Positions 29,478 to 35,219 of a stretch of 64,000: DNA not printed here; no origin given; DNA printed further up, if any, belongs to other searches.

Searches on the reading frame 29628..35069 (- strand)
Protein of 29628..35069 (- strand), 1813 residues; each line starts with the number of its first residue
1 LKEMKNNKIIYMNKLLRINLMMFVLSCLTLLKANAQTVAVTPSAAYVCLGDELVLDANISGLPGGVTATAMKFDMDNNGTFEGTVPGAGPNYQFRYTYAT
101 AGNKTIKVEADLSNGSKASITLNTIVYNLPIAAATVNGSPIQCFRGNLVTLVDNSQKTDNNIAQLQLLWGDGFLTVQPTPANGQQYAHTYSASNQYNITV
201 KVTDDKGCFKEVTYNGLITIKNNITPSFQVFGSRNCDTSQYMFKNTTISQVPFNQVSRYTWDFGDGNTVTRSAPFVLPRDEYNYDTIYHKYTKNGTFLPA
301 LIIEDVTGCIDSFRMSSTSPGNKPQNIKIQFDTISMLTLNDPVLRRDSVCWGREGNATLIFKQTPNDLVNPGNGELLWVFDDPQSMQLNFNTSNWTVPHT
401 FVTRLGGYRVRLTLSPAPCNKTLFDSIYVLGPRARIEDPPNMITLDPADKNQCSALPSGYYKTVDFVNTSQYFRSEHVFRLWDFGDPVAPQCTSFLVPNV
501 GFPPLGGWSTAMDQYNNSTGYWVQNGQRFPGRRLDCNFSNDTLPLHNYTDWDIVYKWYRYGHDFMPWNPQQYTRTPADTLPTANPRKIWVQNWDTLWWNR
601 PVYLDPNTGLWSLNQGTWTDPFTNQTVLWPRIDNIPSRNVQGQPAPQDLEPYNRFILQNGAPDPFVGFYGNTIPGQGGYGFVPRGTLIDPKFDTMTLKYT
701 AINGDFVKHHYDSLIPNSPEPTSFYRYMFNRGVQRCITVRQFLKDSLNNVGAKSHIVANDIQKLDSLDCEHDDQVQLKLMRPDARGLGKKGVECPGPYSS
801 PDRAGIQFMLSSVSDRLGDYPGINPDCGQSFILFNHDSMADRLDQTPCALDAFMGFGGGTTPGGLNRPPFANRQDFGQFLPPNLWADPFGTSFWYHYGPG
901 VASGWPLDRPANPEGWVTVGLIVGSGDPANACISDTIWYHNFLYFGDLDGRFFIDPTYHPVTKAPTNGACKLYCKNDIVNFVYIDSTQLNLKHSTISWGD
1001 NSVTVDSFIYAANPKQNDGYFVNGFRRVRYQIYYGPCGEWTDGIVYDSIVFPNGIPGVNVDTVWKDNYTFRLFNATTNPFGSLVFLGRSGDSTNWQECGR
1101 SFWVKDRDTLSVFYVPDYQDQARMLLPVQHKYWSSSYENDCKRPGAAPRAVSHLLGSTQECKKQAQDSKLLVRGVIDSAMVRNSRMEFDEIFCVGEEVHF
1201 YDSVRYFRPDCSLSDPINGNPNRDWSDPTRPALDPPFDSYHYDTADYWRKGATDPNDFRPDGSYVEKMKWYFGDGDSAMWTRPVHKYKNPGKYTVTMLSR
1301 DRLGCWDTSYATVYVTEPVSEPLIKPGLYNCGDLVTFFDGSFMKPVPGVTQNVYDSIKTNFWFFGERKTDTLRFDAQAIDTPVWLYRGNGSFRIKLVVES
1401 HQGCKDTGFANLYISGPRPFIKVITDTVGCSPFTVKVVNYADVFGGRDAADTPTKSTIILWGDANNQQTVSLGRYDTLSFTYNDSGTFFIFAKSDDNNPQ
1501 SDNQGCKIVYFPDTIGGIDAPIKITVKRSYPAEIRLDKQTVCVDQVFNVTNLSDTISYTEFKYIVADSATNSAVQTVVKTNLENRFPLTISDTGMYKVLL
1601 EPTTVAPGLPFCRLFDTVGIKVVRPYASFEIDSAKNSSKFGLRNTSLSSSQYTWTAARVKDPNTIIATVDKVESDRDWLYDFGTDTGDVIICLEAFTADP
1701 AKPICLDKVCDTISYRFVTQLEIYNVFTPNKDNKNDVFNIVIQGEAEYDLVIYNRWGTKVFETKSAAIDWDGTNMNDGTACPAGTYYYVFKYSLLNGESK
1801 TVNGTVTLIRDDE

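Call 19: search_protein_families(library=pfam, proteins=[window:29628-35069:-], max_evalue=0.001)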
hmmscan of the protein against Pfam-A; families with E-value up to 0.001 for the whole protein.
window:29628-35069:- (1813 aa): 3 families
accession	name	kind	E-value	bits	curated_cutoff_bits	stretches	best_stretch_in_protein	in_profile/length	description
PF18911.6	PKD_4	-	1.2e-25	89.8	27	3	1264-1313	33-81/85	PKD domain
PF13585.12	CHU_C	-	4e-21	75.4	27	1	1722-1807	2-85/86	CHU_C Type IX secretion signal domain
PF00801.26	PKD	-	2.9e-15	56.5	23.5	1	1268-1304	32-70/80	PKD domain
